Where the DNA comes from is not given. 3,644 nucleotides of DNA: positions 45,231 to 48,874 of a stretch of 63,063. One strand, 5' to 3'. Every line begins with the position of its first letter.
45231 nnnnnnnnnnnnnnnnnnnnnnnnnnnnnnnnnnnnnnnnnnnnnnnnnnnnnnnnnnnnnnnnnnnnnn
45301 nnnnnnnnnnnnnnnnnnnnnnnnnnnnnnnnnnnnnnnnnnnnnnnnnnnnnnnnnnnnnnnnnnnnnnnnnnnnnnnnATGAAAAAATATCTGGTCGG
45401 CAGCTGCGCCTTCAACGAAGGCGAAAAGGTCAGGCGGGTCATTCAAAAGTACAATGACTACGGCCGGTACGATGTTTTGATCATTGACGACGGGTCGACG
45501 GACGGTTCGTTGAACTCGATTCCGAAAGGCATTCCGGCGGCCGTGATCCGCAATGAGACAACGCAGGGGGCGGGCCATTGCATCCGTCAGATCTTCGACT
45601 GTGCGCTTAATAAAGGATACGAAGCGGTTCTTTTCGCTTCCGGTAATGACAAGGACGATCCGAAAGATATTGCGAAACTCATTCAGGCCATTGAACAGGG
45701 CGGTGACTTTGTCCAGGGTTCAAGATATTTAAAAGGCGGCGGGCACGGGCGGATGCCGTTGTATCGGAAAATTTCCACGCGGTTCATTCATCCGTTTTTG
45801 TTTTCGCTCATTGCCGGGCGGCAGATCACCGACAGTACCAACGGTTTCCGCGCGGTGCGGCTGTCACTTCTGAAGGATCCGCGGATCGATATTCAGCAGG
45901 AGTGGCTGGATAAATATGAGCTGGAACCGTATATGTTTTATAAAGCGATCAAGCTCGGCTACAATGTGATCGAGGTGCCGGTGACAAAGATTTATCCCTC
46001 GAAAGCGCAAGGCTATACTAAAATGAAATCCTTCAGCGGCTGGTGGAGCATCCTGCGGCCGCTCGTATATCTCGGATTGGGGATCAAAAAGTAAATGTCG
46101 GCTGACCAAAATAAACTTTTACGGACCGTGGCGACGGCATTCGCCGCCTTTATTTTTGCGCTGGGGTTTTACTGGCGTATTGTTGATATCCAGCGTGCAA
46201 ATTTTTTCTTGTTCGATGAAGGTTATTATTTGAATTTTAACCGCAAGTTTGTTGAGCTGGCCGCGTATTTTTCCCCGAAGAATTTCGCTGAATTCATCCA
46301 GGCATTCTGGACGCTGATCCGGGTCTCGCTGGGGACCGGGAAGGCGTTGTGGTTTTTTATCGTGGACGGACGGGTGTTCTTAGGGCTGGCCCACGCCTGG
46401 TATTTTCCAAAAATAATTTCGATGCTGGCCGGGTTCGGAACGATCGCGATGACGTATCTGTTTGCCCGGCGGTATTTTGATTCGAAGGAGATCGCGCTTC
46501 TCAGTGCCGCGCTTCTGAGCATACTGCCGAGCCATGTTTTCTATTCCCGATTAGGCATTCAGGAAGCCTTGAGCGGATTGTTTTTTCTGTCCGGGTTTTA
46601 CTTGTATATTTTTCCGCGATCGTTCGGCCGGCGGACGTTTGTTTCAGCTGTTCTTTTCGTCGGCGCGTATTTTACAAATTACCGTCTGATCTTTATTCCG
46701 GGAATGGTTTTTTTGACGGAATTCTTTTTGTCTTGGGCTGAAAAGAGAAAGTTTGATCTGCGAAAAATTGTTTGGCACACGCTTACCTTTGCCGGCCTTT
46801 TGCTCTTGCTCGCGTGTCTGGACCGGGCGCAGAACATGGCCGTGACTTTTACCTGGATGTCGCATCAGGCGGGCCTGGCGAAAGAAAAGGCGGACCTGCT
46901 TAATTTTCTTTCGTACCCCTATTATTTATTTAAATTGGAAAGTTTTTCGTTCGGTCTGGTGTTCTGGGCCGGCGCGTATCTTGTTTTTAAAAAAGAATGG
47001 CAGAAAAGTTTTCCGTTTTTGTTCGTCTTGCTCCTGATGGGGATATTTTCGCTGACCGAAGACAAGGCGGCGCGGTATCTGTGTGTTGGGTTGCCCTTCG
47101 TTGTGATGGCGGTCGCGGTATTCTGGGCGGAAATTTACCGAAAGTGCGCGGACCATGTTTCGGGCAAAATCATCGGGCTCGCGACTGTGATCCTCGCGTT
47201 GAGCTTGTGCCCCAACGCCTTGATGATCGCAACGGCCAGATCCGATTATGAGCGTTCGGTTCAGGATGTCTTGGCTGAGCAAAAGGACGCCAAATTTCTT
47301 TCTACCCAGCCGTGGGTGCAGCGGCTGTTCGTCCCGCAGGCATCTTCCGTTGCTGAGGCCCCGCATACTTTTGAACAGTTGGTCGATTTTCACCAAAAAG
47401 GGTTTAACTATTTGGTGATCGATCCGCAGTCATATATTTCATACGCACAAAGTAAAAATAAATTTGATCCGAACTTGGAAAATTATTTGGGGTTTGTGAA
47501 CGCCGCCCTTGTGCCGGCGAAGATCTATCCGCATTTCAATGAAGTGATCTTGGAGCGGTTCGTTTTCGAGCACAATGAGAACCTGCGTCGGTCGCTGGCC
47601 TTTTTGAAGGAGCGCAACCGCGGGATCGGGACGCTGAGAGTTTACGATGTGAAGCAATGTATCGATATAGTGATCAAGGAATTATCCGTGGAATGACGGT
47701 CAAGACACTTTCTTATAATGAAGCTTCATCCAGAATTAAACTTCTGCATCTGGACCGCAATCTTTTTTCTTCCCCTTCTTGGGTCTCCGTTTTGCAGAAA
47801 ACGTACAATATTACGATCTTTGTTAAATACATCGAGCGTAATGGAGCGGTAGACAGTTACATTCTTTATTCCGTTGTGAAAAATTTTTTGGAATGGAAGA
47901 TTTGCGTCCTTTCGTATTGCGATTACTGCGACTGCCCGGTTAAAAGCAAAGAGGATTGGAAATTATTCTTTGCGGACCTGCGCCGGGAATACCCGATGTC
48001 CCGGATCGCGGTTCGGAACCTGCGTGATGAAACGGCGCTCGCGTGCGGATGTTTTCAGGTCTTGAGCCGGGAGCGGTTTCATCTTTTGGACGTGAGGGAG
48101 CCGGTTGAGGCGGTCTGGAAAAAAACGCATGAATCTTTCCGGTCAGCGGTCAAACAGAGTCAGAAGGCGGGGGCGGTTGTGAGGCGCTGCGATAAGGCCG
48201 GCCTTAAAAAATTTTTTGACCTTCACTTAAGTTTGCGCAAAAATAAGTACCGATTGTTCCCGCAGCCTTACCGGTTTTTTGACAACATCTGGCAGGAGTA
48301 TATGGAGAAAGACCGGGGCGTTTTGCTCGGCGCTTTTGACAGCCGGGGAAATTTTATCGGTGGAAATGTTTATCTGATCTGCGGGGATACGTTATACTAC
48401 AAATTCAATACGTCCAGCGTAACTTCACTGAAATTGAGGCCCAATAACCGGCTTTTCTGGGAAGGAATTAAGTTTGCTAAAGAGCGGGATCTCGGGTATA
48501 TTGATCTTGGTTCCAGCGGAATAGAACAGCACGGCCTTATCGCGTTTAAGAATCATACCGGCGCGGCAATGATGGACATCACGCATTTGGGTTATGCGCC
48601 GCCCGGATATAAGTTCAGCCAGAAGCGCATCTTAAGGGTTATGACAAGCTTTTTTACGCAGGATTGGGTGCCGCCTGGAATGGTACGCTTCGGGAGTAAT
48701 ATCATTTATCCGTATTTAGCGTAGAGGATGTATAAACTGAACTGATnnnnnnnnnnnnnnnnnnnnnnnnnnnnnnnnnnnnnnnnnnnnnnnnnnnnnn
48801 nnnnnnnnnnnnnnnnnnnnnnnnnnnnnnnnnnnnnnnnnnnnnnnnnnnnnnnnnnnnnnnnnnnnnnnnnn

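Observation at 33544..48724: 15-kb overlapping-gene island for extracytoplasmic glycosylation with an unusual density of GT-C enzymes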

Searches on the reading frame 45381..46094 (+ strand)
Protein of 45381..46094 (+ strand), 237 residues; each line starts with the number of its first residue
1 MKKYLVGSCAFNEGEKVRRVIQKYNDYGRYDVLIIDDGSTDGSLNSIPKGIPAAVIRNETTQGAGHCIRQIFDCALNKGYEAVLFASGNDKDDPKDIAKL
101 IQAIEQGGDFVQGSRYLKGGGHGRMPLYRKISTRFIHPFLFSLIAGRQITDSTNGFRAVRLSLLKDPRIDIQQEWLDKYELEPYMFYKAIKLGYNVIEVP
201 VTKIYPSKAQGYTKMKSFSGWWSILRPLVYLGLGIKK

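Call 4: search_protein_families(library=pfam, proteins=[window:45381-46094:+], max_evalue=0.01)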
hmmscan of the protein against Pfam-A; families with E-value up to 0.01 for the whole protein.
window:45381-46094:+ (237 aa): 1 family
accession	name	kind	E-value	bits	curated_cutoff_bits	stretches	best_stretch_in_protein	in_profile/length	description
PF00535.33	Glycos_transf_2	-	3.6e-13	50.2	23.3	1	9-165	5-165/168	Glycosyl transferase family 2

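Call 6: search_protein_families(library=ncbifam, proteins=[window:45381-46094:+], max_evalue=0.01)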
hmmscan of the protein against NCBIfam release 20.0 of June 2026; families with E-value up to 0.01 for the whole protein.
window:45381-46094:+ (237 aa): 4 families
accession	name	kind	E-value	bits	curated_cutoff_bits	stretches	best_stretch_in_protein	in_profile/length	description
TIGR04182.1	glyco_TIGR04182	equivalog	2.9e-17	63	325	1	11-224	9-210/293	S-layer glycoprotein N-glycosyltransferase AglJ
NF041391.1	DPhHxTase_Halo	equivalog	1.2e-14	53.9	375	1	10-229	3-206/213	dolichyl-phosphate hexose transferase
NF058614.1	PPMAGASynPpgS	equivalog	1.6e-07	31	370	1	9-160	7-158/226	polyprenyl-phospho-N-acetylgalactosaminyl synthase PpgS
TIGR03937.1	PgaC_IcaA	equivalog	0.003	16.6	422.3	1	10-49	53-97/407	poly-beta-1,6-N-acetyl-D-glucosamine synthase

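Call 78: search_solved_structures(query=window:45381-46094:+, max_evalue=0.001)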
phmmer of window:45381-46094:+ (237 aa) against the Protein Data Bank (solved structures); distinct sequences matched with E-value up to 0.001: 1.
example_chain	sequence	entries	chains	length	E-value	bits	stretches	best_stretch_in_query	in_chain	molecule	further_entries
5mlz_A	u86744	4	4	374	2.1e-11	46.9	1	11-168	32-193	Dolichol monophosphate mannose synthase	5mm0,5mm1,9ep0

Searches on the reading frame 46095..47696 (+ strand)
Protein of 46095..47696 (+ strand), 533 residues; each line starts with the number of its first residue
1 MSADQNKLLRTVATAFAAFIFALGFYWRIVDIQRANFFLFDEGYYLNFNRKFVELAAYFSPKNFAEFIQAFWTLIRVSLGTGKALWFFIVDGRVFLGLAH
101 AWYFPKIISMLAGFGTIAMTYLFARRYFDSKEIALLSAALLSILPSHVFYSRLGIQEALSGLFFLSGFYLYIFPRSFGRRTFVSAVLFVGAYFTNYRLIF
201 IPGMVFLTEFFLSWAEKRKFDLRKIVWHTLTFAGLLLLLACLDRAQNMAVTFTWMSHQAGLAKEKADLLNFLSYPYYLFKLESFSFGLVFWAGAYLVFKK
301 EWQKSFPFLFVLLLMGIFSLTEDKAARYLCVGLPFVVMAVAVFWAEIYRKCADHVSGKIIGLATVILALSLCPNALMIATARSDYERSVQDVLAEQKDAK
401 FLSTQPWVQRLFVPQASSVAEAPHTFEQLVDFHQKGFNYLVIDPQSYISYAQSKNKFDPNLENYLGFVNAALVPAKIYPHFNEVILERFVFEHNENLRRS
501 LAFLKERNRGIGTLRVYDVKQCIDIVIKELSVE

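Call 4: search_protein_families(library=pfam, proteins=[window:46095-47696:+], max_evalue=0.01)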
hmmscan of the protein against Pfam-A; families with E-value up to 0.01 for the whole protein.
window:46095-47696:+ (533 aa): 1 family
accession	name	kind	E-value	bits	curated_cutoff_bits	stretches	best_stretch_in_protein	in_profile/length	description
PF02366.24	PMT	-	0.00059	19.9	22.7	1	19-172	2-152/245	Dolichyl-phosphate-mannose-protein mannosyltransferase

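Call 6: search_protein_families(library=ncbifam, proteins=[window:46095-47696:+], max_evalue=0.01)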
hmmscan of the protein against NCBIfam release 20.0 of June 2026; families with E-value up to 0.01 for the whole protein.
window:46095-47696:+ (533 aa): 0 families

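Call 12: search_solved_structures(query=window:46095-47696:+, max_evalue=10)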
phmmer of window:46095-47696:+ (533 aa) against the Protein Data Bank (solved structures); distinct sequences matched with E-value up to 10: 1.
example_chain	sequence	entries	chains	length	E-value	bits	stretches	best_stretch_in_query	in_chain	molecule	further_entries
9pin_E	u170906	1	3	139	0.083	15.1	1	9-93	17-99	FlaL2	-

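Call 28: find_homologous_proteins(query=window:46095-47696:+, max_evalue=0.001)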
Query window:46095-47696:+ (533 aa): 196 proteins with E <= 0.001 among 8000 candidates; the best 120 are listed.
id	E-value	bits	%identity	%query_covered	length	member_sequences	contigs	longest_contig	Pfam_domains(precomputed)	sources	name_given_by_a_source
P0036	0.0e+0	1167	100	98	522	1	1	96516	-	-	-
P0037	0.0e+0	1011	84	99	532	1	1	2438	PF02366.25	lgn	-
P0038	9.3e-298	1007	85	97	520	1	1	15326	-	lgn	-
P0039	1.5e-162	560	51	97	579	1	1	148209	PF02366.25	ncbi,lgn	-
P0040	7.7e-161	555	48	98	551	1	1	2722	PF02366.25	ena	-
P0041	1.5e-160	554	49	98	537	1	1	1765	PF02366.25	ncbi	-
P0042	3.0e-160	553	50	95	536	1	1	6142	PF13231.13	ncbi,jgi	jgi:hypothetical protein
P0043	1.9e-157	544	49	97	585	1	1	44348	PF02366.25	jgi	jgi:hypothetical protein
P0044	1.4e-156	541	51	95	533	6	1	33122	-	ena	-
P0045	5.0e-155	536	49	97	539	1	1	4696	PF13231.13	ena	-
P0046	5.2e-155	536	47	100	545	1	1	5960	-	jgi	-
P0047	1.6e-153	531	49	96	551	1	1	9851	PF02366.25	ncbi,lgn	-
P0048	3.9e-151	523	46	99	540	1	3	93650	-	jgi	-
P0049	7.9e-150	518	45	95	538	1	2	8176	-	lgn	-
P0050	1.1e-148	515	47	100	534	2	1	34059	-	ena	-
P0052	3.5e-147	510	46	94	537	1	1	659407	PF02366.25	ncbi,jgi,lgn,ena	ncbi:MAG: glycosyltransferase family 39 protein [Candidatus Omnitrophota bacterium]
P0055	2.3e-146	507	44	99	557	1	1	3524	PF02366.25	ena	-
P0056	3.4e-146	506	44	100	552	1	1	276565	PF02366.25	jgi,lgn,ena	-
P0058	1.3e-145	504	46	98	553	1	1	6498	PF02366.25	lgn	-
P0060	2.2e-145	504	48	94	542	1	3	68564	PF02366.25,PF13231.13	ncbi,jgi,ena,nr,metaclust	ncbi:MAG: hypothetical protein A2Z88_04060 [Omnitrophica WOR_2 bacterium GWA2_47_8]|nr:MAG: hypothet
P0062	5.5e-145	502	46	97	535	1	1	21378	PF02366.25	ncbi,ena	-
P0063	2.6e-144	500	44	97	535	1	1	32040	PF02366.25,PF13231.13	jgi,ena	-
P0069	9.0e-143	495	45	97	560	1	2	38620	PF02366.25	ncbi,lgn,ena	-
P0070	3.7e-142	493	44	97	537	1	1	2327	PF02366.25,PF13231.13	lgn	-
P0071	6.0e-142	492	44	96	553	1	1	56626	PF02366.25,PF13231.13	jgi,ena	-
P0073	3.6e-141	490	44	98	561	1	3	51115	PF02366.25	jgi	-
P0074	1.2e-140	488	45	99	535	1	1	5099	PF02366.25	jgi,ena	-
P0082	1.5e-138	481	45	94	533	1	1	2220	PF02366.25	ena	-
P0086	1.3e-136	475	46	95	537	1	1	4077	PF02366.25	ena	-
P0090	8.5e-135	469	42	99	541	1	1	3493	PF02366.25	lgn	-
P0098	5.0e-132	460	43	98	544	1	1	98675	PF02366.25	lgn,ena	-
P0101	2.0e-130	454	43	95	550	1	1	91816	PF02366.25,PF13231.13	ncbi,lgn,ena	-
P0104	7.6e-130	452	42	95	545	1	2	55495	PF02366.25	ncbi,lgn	-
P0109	1.4e-128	448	44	95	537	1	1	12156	PF02366.25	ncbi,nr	ncbi:MAG: phospholipid carrier-dependent glycosyltransferase [Candidatus Omnitrophica bacterium]|nr:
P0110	1.9e-128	448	43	98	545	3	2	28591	PF02366.25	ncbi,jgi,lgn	-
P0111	4.5e-128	447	42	95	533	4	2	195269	PF02366.25,PF13231.13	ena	-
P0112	1.6e-127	445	43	100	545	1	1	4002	PF02366.25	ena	-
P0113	5.6e-127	443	44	94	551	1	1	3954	PF02366.25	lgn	-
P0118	5.1e-126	440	42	95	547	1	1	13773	PF02366.25,PF13231.13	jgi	-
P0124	1.5e-124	435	42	96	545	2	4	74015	PF02366.25,PF13231.13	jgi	-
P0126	8.2e-124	433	41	95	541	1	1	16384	PF02366.25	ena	-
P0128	1.7e-123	432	42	98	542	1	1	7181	PF02366.25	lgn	-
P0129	1.4e-122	429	41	95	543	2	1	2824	PF02366.25,PF13231.13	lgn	-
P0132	5.0e-122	427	42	95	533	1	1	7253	PF02366.25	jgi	-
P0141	3.4e-119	417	40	95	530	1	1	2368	PF02366.25,PF13231.13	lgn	-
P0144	4.5e-117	410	41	96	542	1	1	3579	PF02366.25,PF13231.13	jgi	-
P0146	2.7e-116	408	41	98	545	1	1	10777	PF02366.25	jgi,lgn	-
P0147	5.8e-116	407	41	96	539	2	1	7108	PF02366.25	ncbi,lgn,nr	ncbi:MAG: phospholipid carrier-dependent glycosyltransferase [Candidatus Omnitrophica bacterium]|nr:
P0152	8.5e-114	400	40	95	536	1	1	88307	PF02366.25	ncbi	-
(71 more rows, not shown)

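Call 30: search_solved_structures(query=A2, max_evalue=10, show_alignments=2)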
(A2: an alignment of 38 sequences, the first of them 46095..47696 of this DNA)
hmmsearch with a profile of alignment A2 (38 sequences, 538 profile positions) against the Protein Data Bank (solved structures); distinct sequences matched with E-value up to 10: 4.
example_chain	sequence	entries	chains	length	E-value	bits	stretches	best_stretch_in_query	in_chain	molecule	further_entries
5i2t_A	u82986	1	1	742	0.94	11.1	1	477-518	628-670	Periodic tryptophan protein 2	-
6lqs_B1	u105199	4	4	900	1.2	10.7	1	477-518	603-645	Periodic tryptophan protein 2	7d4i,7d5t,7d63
5wlc_LO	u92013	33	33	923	1.3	10.7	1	477-518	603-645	Utp1 | Periodic tryptophan protein 2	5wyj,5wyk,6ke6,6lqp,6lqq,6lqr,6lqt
8k31_A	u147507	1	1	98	1.9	10.1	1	395-433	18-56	Sigma factor binding protein 1, chloroplastic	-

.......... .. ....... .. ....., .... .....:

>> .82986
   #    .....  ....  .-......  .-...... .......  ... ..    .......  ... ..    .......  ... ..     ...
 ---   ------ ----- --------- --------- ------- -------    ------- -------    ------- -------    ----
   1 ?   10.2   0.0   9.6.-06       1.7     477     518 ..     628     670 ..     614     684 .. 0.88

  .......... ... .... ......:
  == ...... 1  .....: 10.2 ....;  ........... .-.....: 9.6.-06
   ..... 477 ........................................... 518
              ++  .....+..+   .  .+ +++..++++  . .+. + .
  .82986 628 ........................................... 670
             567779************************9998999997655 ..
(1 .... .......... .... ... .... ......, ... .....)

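Call 31: find_related_loci(query=A2, collection=genome_contigs, flank=10000)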
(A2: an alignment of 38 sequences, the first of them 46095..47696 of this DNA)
Query A2 (533 aa) in genome_contigs; peptide patterns used: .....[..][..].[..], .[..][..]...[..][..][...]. (x = any residue, [..] = any of these).
120 stretches matched a pattern; 97 encode a relative of the query (tblastn E <= 1e-3); the best 80 are kept; 79 distinct loci.
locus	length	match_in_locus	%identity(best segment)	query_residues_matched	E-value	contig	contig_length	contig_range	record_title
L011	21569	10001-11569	51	5-523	9e-159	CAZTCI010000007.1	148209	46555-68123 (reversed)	MAG TPA_asm: uncultured Planctomycetales bacterium isolate binchicken_co185_276 genome assembly, contig: NODE_128_length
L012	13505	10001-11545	46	9-523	2e-151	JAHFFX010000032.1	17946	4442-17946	MAG: Candidatus Omnitrophota bacterium isolate nzgw301 NODE_3345_length_17947_cov_3.365029, whole genome shotgun sequenc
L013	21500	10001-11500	48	24-523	2e-150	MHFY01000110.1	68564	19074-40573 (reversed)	MAG: Omnitrophica WOR_2 bacterium GWA2_47_8 gwa2_scaffold_3458, whole genome shotgun sequence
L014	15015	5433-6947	45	28-531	2e-149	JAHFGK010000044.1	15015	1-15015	MAG: Candidatus Omnitrophota bacterium isolate nzgw313 NODE_5728_length_15016_cov_3.258409, whole genome shotgun sequenc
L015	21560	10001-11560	46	12-531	3e-148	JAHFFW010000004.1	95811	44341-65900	MAG: Candidatus Omnitrophota bacterium isolate nzgw300 NODE_44_length_95812_cov_6.531837, whole genome shotgun sequence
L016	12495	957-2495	47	19-533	5e-148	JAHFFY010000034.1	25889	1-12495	MAG: Candidatus Omnitrophota bacterium isolate nzgw302 NODE_2358_length_25890_cov_3.710039, whole genome shotgun sequenc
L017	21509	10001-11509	46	22-523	1e-145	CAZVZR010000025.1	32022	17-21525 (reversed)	MAG TPA_asm: uncultured Planctomycetales bacterium isolate SRP193066_co2_435 genome assembly, contig: NODE_718_length_32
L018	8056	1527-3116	44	2-531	1e-145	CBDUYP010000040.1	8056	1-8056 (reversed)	MAG TPA_asm: uncultured bacterium isolate SRR22302374_binner13_Refined_60 genome assembly, contig: ERZ26661914.7118, who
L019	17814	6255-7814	43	5-529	4e-139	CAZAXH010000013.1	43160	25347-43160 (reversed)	MAG TPA_asm: uncultured Planctomycetales bacterium isolate binchicken_co117_398 genome assembly, contig: NODE_1642_lengt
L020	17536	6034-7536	47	28-528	5e-137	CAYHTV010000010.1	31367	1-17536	MAG TPA_asm: uncultured Planctomycetales bacterium isolate ERP119705_co15_632 genome assembly, contig: NODE_1157_length_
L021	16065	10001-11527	43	23-531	1e-136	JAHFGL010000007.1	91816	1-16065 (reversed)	MAG: Candidatus Omnitrophota bacterium isolate nzgw314 NODE_321_length_91817_cov_4.578684, whole genome shotgun sequence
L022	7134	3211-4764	42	17-533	3e-136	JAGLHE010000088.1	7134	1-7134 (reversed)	MAG: Candidatus Omnitrophota bacterium isolate RS_10_7 ROV157_10.bin.7.fa_88, whole genome shotgun sequence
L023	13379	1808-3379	45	15-533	2e-135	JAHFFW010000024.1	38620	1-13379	MAG: Candidatus Omnitrophota bacterium isolate nzgw300 NODE_236_length_38621_cov_6.928649, whole genome shotgun sequence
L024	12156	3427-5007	43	1-528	1e-133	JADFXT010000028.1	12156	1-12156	MAG: Candidatus Omnitrophota bacterium isolate nDJH15bin6 nDJH15_bin6_NODE_28_length_12156_cov_5.038346, whole genome sh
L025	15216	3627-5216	43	9-533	4e-132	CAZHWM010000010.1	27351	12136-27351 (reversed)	MAG TPA_asm: uncultured Planctomycetales bacterium isolate binchicken_co219_440 genome assembly, contig: k141_516696, wh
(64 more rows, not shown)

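Call 44: search_protein_families(library=pfam, alignment_id=A2, max_evalue=0.001)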
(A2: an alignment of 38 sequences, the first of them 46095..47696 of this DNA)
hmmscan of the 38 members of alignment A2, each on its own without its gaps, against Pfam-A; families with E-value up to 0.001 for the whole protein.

A. member 1, window:46095-47696:+ (533 aa): 1 family
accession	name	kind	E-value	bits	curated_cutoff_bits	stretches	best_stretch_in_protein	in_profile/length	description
PF02366.24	PMT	-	0.00059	19.9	22.7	1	19-172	2-152/245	Dolichyl-phosphate-mannose-protein mannosyltransferase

B. families by the number of members that match (of 38 scanned): 3 families
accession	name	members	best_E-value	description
PF02366.24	PMT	22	6.1e-10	Dolichyl-phosphate-mannose-protein mannosyltransferase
PF13231.12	PMT_2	9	9.1e-10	Dolichyl-phosphate-mannose-protein mannosyltransferase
PF19589.4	DUF6095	1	0.00023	Family of unknown function (DUF6095)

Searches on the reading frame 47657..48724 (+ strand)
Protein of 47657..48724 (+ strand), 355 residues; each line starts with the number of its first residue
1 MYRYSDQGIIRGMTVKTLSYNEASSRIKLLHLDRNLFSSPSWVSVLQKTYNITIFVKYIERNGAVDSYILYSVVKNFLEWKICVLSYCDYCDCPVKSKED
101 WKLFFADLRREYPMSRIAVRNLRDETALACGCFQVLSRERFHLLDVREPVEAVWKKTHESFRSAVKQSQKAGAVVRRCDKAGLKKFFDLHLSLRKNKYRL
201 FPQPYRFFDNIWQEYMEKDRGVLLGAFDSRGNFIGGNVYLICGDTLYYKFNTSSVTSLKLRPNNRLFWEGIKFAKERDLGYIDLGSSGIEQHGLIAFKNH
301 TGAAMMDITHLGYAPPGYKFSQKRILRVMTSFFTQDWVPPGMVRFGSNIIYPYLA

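Call 4: search_protein_families(library=pfam, proteins=[window:47657-48724:+], max_evalue=0.01)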
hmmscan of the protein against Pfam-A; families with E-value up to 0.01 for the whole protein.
window:47657-48724:+ (355 aa): 2 families
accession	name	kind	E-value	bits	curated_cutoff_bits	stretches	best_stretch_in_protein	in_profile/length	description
PF13480.13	Acetyltransf_6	-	4.8e-12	46.7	22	1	156-286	2-136/143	Acetyltransferase (GNAT) domain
PF02388.22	FemAB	-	0.0048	16.2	24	0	145-190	157-203/406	FemAB family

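Call 6: search_protein_families(library=ncbifam, proteins=[window:47657-48724:+], max_evalue=0.01)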
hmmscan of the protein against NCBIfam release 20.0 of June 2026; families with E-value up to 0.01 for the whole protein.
window:47657-48724:+ (355 aa): 1 family
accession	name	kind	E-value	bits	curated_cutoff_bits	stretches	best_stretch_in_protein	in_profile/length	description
TIGR03019.1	pepcterm_femAB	equivalog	2.4e-11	43.2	260.35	1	34-307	13-280/330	FemAB family XrtA/PEP-CTERM system-associated protein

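Call 76: search_solved_structures(query=window:47693-48724:+, max_evalue=1)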
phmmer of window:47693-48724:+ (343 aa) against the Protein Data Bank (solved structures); distinct sequences matched with E-value up to 1: 3.
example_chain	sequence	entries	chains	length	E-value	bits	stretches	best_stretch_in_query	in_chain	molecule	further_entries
6snr_A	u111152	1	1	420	5e-05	25.7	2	149-222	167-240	Lipid II:glycine glycyltransferase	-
4l8i_A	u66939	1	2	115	0.35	13.1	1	87-146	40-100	RSV epitope scaffold FFL_005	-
8hav_A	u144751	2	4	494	0.78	11.9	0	302-340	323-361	Non-specific phospholipase C4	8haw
